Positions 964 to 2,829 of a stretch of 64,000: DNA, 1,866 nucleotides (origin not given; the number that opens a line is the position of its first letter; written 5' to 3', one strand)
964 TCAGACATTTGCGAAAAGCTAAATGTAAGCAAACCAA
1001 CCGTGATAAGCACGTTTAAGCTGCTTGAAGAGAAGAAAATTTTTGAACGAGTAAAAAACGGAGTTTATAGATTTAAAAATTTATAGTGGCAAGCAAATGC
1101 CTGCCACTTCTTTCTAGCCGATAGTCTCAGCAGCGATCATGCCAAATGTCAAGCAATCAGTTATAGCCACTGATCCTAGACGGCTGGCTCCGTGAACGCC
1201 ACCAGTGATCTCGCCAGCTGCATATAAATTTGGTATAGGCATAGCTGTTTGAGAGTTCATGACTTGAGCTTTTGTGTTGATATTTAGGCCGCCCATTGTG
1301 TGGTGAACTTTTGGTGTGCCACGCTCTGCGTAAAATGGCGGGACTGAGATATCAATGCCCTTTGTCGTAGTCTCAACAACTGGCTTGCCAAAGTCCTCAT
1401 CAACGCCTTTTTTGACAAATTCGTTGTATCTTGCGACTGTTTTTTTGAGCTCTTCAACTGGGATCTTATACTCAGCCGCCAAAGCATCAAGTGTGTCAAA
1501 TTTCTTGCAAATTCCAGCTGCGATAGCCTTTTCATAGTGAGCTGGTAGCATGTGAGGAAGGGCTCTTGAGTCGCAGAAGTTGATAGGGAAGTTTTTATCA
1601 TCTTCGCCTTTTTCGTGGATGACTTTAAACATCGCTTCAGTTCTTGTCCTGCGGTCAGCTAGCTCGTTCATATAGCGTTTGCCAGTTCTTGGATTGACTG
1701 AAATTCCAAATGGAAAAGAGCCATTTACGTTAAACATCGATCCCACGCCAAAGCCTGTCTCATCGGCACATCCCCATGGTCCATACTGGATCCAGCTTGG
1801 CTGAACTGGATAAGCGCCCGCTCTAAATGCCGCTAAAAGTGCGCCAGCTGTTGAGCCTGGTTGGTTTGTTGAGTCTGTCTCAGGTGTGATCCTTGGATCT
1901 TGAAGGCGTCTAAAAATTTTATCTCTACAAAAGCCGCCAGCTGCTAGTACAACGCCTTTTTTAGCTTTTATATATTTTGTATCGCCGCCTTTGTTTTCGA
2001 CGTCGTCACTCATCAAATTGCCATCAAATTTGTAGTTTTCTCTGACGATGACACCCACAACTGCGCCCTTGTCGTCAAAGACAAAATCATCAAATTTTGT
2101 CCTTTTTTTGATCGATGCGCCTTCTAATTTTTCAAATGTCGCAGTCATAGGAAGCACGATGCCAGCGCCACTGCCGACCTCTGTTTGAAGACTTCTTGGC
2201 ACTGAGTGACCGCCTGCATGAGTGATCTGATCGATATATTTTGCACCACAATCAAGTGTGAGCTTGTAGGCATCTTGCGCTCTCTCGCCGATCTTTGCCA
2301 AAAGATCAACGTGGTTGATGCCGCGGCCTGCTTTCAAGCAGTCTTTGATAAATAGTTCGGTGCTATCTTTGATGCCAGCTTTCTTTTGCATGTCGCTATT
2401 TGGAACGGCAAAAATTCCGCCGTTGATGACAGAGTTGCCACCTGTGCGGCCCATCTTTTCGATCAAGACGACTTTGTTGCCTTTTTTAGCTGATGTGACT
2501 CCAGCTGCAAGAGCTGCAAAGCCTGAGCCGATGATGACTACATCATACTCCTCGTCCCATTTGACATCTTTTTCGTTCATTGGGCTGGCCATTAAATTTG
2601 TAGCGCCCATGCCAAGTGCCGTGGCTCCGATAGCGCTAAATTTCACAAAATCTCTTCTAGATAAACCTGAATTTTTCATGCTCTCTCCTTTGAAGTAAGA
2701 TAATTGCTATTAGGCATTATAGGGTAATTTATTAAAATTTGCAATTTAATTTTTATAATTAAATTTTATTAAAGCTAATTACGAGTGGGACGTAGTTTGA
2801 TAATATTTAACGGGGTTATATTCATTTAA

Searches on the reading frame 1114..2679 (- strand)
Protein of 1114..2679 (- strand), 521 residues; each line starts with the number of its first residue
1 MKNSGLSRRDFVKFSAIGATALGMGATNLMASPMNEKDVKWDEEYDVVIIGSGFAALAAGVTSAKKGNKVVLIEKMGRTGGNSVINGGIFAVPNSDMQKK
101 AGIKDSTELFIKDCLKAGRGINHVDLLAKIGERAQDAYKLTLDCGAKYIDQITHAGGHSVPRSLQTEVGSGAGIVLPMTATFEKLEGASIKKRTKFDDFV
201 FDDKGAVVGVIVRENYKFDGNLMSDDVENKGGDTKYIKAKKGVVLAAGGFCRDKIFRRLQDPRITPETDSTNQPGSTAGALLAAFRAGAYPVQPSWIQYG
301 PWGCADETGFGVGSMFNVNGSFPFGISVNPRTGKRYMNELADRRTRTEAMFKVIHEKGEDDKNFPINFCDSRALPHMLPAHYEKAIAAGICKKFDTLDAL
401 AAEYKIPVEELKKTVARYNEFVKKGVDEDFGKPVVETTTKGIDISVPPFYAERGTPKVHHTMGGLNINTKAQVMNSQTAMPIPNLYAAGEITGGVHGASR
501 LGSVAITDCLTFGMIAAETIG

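Call 62: search_protein_families(library=pfam, proteins=[window:1114-2679:-], max_evalue=0.00001)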
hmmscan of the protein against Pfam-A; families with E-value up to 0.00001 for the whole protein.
window:1114-2679:- (521 aa): 7 families
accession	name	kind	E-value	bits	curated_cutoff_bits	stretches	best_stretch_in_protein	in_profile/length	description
PF00890.30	FAD_binding_2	-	3.3e-64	218.1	20.4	1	46-504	1-412/414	FAD binding domain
PF12831.13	FAD_oxidored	-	9.5e-09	35.5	27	1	46-108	1-62/416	FAD dependent oxidoreductase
PF03486.20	HI0933_like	-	3e-08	33.9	50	0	46-100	2-57/244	HI0933-like protein Rossmann domain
PF01266.30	DAO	-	4.3e-08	33.5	27.9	0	46-125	1-58/353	FAD dependent oxidoreductase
PF01946.23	Thi4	-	8.7e-07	28.8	26.2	0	43-90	16-64/235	Thi4 family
PF07992.20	Pyr_redox_2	-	1.6e-06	28.2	26.1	0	45-87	1-39/291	Pyridine nucleotide-disulphide oxidoreductase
PF13450.12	NAD_binding_8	-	6.3e-06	26.8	21.9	0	49-83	1-35/68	NAD(P)-binding Rossmann-like domain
